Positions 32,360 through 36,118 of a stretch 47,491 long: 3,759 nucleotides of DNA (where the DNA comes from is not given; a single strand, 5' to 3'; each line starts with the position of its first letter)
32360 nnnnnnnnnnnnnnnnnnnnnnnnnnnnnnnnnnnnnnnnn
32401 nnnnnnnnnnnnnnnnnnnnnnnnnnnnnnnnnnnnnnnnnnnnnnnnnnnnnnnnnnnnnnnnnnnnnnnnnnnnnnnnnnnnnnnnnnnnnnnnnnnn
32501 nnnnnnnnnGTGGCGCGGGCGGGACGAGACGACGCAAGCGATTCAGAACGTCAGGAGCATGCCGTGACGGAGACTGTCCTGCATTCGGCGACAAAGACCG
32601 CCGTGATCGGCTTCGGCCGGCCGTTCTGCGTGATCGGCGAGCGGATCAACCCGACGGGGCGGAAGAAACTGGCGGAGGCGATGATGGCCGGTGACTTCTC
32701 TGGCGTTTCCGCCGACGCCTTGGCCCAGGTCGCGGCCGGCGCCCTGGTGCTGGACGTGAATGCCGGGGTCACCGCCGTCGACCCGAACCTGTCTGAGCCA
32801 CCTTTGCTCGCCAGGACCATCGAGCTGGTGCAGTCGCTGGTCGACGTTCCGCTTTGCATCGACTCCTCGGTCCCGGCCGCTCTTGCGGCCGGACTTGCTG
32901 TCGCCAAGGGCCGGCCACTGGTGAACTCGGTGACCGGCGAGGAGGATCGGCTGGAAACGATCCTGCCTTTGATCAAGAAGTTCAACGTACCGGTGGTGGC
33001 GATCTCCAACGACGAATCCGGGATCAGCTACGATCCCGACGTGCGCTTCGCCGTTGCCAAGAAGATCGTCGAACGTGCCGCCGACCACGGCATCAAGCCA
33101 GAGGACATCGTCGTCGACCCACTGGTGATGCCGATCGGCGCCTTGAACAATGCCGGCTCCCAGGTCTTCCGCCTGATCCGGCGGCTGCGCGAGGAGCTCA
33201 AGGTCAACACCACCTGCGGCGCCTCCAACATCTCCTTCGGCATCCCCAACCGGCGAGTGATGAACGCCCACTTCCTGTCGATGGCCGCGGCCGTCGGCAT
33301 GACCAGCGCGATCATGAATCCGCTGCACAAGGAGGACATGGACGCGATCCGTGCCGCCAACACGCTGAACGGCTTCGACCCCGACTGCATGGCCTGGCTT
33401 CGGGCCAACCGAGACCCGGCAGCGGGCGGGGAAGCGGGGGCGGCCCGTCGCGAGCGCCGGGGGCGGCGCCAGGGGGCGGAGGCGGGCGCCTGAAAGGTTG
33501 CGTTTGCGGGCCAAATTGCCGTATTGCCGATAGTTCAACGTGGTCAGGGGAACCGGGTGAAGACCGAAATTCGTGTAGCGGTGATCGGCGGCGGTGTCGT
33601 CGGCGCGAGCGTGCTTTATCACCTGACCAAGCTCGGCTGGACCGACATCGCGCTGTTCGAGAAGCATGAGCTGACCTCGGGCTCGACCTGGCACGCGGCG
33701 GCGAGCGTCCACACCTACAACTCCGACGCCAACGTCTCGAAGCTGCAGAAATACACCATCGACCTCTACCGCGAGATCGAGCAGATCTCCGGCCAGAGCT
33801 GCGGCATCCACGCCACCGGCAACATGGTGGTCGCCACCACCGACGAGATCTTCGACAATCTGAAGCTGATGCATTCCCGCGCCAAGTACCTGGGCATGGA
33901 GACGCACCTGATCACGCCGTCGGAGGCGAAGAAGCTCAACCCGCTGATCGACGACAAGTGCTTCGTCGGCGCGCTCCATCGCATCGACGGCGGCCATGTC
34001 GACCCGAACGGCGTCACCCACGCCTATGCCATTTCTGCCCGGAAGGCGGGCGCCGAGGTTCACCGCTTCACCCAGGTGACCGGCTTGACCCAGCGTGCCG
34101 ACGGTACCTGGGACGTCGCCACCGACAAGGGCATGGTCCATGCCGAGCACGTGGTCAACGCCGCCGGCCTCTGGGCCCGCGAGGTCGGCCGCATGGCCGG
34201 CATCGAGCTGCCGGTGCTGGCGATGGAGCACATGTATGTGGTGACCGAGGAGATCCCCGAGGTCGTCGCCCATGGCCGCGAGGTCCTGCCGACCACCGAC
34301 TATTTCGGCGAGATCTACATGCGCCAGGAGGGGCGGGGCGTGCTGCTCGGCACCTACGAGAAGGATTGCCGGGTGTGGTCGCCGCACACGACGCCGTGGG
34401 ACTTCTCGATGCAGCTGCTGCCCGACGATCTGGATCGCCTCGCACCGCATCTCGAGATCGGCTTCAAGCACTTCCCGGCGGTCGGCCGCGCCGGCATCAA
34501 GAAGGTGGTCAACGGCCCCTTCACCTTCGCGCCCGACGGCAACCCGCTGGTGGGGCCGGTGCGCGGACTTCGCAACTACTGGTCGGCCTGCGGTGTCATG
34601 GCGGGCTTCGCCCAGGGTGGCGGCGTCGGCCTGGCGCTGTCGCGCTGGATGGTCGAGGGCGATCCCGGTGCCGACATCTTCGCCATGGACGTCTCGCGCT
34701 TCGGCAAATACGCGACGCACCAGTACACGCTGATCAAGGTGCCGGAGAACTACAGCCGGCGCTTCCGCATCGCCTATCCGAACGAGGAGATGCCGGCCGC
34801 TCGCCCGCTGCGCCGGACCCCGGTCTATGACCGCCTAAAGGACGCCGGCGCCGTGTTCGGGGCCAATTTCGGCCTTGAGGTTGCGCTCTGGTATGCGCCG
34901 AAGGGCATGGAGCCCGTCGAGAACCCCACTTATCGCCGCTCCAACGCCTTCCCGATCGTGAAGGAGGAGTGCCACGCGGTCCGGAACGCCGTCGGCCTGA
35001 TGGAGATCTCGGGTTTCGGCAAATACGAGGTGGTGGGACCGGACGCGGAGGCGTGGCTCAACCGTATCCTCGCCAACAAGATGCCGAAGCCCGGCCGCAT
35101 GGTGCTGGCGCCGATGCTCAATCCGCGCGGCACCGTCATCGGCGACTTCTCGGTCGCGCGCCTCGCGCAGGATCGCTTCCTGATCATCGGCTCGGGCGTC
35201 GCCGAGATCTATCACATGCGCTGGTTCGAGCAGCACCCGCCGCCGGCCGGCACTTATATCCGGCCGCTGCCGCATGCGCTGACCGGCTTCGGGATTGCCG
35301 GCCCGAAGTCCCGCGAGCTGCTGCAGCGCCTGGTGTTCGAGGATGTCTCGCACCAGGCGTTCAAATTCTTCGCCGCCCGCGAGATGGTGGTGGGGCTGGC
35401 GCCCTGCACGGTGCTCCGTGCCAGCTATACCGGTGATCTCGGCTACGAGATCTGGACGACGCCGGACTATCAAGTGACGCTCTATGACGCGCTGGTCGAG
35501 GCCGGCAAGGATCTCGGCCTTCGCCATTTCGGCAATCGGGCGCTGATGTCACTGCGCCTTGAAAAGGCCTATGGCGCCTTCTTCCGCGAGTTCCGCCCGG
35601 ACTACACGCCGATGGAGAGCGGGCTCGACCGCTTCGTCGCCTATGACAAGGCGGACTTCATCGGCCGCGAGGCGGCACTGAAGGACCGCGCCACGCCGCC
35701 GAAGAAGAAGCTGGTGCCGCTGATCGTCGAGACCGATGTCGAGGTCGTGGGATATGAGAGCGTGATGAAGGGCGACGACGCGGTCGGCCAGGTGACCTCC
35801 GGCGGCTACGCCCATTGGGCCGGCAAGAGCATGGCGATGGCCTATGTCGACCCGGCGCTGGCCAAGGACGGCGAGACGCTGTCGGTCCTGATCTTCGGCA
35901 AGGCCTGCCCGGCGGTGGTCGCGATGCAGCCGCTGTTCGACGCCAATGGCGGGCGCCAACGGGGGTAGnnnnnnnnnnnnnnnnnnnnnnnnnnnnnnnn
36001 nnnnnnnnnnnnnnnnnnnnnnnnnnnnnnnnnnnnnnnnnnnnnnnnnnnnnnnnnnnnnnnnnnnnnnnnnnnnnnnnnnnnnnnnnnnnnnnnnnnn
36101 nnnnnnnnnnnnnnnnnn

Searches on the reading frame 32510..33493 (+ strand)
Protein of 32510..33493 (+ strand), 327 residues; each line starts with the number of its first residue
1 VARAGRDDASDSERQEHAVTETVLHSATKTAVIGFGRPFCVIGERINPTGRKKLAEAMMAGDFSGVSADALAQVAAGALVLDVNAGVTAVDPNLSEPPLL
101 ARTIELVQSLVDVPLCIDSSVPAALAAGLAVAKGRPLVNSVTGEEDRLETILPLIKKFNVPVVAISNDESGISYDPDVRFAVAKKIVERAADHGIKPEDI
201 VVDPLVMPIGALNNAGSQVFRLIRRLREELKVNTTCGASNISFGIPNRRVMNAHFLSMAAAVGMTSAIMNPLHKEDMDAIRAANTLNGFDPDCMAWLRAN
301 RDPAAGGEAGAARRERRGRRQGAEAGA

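Call 3: search_protein_families(library=pfam, proteins=[window:32510-33493:+])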
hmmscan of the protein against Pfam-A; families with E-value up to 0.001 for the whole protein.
window:32510-33493:+ (327 aa): 2 families
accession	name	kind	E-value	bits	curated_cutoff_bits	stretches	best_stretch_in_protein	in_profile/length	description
PF00809.28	Pterin_bind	-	1.3e-29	104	25.5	1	43-269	1-243/244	Pterin binding enzyme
PF03599.22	CdhD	-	9.7e-10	38.2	24.8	1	96-225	81-197/387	CO dehydrogenase/acetyl-CoA synthase delta subunit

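Call 5: search_protein_families(library=ncbifam, proteins=[window:32510-33493:+], max_evalue=0.01)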
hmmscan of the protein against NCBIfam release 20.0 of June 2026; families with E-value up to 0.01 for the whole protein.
window:32510-33493:+ (327 aa): 7 families
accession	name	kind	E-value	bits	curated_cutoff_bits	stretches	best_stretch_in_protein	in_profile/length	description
NF005719.0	PRK07535.1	domain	1.2e-113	378.7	259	1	39-305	1-263/268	methyltetrahydrofolate:corrinoid/iron-sulfur protein methyltransferase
TIGR02082.1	metH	equivalog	7.8e-41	139.7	1010.85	1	13-281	317-596/1182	methionine synthase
NF040758.1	CODH_ACS_meth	exception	8.6e-39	133.4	370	1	39-288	4-250/261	carbon monoxide dehydrogenase/acetyl-CoA synthase methytransferase subunit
NF007024.0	PRK09490.1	equivalog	1.3e-23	82.8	1497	1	14-271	335-603/1234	methionine synthase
NF003195.0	PRK04165.1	equivalog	4.3e-05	22.6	306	1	88-168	131-210/450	acetyl-CoA decarbonylase/synthase complex subunit gamma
TIGR01496.1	DHPS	equivalog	6.1e-05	22.8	162.6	1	68-206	27-174/258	dihydropteroate synthase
NF002142.0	PRK00979.1-1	subfamily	0.001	18.1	287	1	101-242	83-221/306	tetrahydromethanopterin S-methyltransferase subunit H family protein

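Call 59: search_dna_similar(query=window:32624-33490:+, collection=plasmids, mode=protein, max_rows=12)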
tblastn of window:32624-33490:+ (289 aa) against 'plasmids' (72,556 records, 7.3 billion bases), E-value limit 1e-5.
Records with a match: 101; places in all: 105; records where one place covers at least 80% of the query: 93.
Best place of each record, by identity: 60-80% 10; <60% 91.
By first word of the organism name: Streptomyces 49; Rhodococcus 8; Phyllobacterium 6; Sinorhizobium 4; Paracoccus 3; Acaryochloris 3; Methylobacterium 2; Novosphingobium 2; Deinococcus 2; Leptospira 2; and 20 more.
By predicted mobility (MOB-suite, as given by PLSDB): non-mobilizable 78; mobilizable 16; conjugative 7.
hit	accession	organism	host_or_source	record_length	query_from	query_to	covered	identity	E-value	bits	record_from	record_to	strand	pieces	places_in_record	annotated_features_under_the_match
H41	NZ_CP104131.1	Sinorhizobium sp. K101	Phaseolus vulgaris,cell ...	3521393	1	264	91%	74.2%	2e-109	355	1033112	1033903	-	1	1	none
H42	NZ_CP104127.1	Sinorhizobium sp. M103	Phaseolus vulgaris,cell ...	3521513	1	264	91%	74.2%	2e-109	355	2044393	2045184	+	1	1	none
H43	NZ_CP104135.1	Sinorhizobium sp. C101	Phaseolus vulgaris,cell ...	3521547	1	264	91%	74.2%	2e-109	355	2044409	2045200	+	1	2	none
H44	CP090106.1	Sinorhizobium meliloti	Medicago,Cell culture,Plant nodule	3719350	1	264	91%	74.2%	2e-109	355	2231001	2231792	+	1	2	methyltetrahydrofolate cobalamin methyltransferase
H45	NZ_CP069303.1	Shinella sp. PSBB067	monoisolate,Minnesota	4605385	1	264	91%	71.6%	1e-104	341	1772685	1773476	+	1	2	none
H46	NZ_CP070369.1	Paracoccus methylovorus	whole organism,grassland soil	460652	1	264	91%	70.5%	2e-105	343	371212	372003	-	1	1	methyltetrahydrofolate cobalamin methyltransferase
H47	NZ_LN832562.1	Paracoccus aminovorans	-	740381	1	264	91%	70.1%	2e-105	343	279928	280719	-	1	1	methyltetrahydrofolate cobalamin methyltransferase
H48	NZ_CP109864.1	Paracoccus aminovorans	bacteria,human fecal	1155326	1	264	91%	70.1%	2e-105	343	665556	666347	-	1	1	record has no annotation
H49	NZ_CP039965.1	Pseudorhodobacter turbinis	single bacterial isolate,Turban shell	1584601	1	260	90%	66.7%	8e-94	310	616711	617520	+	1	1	record has no annotation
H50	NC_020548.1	Azoarcus sp. KH32C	-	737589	1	264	91%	65.5%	4e-91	302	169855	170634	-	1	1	dihydropteroate synthase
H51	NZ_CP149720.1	Clostridioides difficile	-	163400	3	259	89%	42.0%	2e-46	174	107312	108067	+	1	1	homocysteine S-methyltransferase family protein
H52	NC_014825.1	Ruminococcus albus 7 = DSM 20455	-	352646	3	259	89%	40.5%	2e-47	176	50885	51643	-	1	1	homocysteine S-methyltransferase family protein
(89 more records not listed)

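Call 61: get_annotated_region(hit=H44, flank=10000)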
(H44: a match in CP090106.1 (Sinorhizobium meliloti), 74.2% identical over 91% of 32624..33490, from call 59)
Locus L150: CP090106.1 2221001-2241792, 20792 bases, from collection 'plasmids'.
description: Sinorhizobium meliloti strain Ak57 plasmid pSymB, complete sequence
organism: Sinorhizobium meliloti (NCBI taxid 382)
taxonomy: Bacteria; Pseudomonadota; Alphaproteobacteria; Hyphomicrobiales; Rhizobiaceae; Sinorhizobium; Sinorhizobium meliloti
host: -; source: Medicago,Cell culture,Plant nodule; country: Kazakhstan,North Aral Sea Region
typing (MOB-suite, as given by PLSDB): non-mobilizable
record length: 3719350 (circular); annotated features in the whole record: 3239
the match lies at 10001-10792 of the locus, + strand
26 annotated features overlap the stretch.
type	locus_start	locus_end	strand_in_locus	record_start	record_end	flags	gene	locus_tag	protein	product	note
CDS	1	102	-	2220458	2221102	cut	-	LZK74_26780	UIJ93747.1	PAS domain-containing protein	-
CDS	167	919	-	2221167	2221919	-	-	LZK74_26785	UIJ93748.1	phosphodiester glycosidase family protein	-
CDS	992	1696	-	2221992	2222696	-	-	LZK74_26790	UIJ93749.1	ferredoxin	-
CDS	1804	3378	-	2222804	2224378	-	-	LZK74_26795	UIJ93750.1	trimethylamine methyltransferase family protein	-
CDS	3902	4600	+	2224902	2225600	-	-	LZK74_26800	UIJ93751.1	cobalamin-binding protein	-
CDS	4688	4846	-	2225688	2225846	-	-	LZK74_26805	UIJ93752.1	entericidin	-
CDS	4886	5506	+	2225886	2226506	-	-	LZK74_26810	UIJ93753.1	DUF1638 domain-containing protein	-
CDS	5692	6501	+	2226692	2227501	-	-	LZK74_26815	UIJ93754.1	formyl transferase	-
CDS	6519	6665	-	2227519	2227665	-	-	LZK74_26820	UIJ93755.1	entericidin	-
CDS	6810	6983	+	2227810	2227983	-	-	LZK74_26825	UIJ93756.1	hypothetical protein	-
CDS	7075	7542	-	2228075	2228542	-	-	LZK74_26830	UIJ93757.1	BA14K family protein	-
CDS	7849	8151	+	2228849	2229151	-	-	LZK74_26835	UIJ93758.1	virulence factor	-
CDS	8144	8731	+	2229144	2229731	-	-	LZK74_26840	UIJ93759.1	methylenetetrahydrofolate reductase C-terminal domain-containing protein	-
CDS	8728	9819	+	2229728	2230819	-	-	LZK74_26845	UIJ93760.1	methylenetetrahydrofolate reductase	-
CDS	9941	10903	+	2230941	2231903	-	-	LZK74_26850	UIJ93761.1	methyltetrahydrofolate cobalamin methyltransferase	-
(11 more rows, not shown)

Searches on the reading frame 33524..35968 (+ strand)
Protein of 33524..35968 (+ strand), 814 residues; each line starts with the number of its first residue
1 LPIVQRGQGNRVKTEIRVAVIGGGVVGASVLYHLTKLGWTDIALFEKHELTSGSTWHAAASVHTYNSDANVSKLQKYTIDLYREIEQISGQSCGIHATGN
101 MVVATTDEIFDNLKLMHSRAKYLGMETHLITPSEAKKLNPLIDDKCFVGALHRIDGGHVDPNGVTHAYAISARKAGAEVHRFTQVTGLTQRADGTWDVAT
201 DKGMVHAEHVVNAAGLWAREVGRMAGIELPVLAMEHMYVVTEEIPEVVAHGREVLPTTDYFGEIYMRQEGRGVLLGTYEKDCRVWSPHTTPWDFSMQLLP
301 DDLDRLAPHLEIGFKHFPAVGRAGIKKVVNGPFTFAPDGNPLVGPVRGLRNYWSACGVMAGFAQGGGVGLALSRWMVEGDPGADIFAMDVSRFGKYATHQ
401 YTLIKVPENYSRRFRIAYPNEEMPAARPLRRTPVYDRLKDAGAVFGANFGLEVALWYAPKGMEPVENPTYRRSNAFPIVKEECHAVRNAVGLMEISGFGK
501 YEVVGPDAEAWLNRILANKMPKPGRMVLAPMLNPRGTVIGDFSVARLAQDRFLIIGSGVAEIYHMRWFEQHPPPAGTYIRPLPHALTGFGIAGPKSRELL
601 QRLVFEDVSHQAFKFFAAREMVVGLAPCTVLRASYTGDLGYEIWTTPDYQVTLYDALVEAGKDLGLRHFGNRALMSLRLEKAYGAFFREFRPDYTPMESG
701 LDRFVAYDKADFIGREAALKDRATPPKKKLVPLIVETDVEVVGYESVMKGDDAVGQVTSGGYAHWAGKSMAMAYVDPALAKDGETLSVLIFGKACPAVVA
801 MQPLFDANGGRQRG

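Call 3: search_protein_families(library=pfam, proteins=[window:33524-35968:+])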
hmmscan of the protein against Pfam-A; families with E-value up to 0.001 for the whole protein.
window:33524-35968:+ (814 aa): 6 families
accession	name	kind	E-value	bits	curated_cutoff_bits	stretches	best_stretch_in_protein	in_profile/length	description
PF01266.30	DAO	-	6.2e-65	220.5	27.9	1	17-374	1-352/353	FAD dependent oxidoreductase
PF01571.26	GCV_T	-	6.8e-65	219.3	25.6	1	434-703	1-254/255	Aminomethyltransferase folate-binding domain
PF08669.17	GCV_T_C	-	7.4e-18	64.7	25.9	1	728-806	1-80/80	Glycine cleavage T-protein C-terminal barrel domain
PF16350.10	FAO_M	-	5.9e-15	55.6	27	1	378-431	1-55/56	FAD dependent oxidoreductase central domain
PF13454.12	NAD_binding_9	-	1.4e-06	28.8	21.8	1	19-70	1-56/155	FAD-NAD(P)-binding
PF13738.12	Pyr_redox_3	-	0.00025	20.8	30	0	168-218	87-136/305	Pyridine nucleotide-disulphide oxidoreductase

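Call 5: search_protein_families(library=ncbifam, proteins=[window:33524-35968:+], max_evalue=0.01)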
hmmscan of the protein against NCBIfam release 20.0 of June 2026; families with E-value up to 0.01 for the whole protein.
window:33524-35968:+ (814 aa): 31 families (the best 25 are shown)
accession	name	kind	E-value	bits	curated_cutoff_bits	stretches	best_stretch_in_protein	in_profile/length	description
TIGR01372.1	soxA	subfamily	4.2e-54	183.7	1164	1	427-813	605-995/996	sarcosine oxidase subunit alpha family protein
NF053776.1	TmaoDeMthMsil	equivalog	2.5e-52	178.4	1100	1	481-812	420-761/763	trimethylamine N-oxide demethylase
NF001567.0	PRK00389.1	subfamily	4.6e-49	167.3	300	1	479-806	34-354/359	glycine cleavage system aminomethyltransferase GcvT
TIGR00528.1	gcvT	equivalog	1.8e-42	145.6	235.85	1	476-805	29-360/362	glycine cleavage system aminomethyltransferase GcvT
NF010093.0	PRK13579.1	equivalog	6.3e-31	107.5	459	1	477-805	40-364/371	glycine cleavage system aminomethyltransferase GcvT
TIGR02352.1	thiamin_ThiO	equivalog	1e-26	93.9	250.8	1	18-232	1-216/351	glycine oxidase ThiO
NF009133.0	PRK12486.1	equivalog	5.8e-25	88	410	1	474-791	39-355/369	dimethylsulfoniopropionate demethylase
TIGR01373.1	soxB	subfamily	1.6e-20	73.3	529.45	1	13-394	28-400/407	sarcosine oxidase subunit beta family protein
NF008425.0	PRK11259.1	equivalog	1.6e-19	70.1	257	1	15-393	4-375/377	N-methyl-L-tryptophan oxidase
NF008726.1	PRK11728.1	equivalog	9.3e-19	67.5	299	1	17-229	2-213/389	L-2-hydroxyglutarate oxidase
TIGR03377.1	glycerol3P_GlpA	equivalog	3.6e-18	65.4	552.8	1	18-237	2-223/530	anaerobic glycerol-3-phosphate dehydrogenase subunit GlpA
NF008313.0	PRK11101.1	equivalog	5.5e-17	61.5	425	1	13-232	6-227/548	anaerobic glycerol-3-phosphate dehydrogenase subunit A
NF047633.1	SyrngDmethDesA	equivalog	1.2e-16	60.3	800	1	499-682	57-248/453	syringate O-demethylase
NF033460.1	glycerol3P_ox_II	equivalog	3.8e-15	55.9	460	1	18-228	4-218/361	type 2 glycerol-3-phosphate oxidase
NF047885.1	VanMgalDeMLigM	equivalog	1.6e-12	47.2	580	1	532-681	91-248/461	vanillate/3-O-methylgallate O-demethylase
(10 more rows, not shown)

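Call 57: search_solved_structures(query=window:33557-35965:+, max_evalue=1e-30)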
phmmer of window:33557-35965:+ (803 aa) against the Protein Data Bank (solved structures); distinct sequences matched with E-value up to 1e-30: 10.
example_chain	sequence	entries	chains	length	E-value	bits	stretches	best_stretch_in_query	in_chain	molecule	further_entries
5l46_A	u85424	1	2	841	1.4e-181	608.7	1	5-795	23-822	Dimethylglycine dehydrogenase, mitochondrial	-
4pab_A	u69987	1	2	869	2.7e-180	604.5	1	5-794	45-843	Dimethylglycine dehydrogenase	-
4p9s_A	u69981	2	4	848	4.4e-180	603.8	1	5-794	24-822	Dimethylglycine dehydrogenase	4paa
1pj5_A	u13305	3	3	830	1.3e-91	311.2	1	4-803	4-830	N,N-dimethylglycine oxidase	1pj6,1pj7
3gsi_A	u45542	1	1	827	3.4e-90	306.5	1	6-803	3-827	N,N-dimethylglycine oxidase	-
1yx2_A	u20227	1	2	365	2.3e-35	125.1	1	464-794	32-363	Aminomethyltransferase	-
1woo_A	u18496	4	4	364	3.6e-35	124.5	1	465-796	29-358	Aminomethyltransferase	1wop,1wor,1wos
1y56_B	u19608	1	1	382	9.2e-34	119.8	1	6-382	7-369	sarcosine oxidase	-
9q5a_A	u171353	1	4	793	1.6e-33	119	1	462-800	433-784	Trimethylamine N-oxide Demethylase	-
9q59_A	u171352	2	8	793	1.6e-33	119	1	462-800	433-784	trimethylamine N-oxide demethylase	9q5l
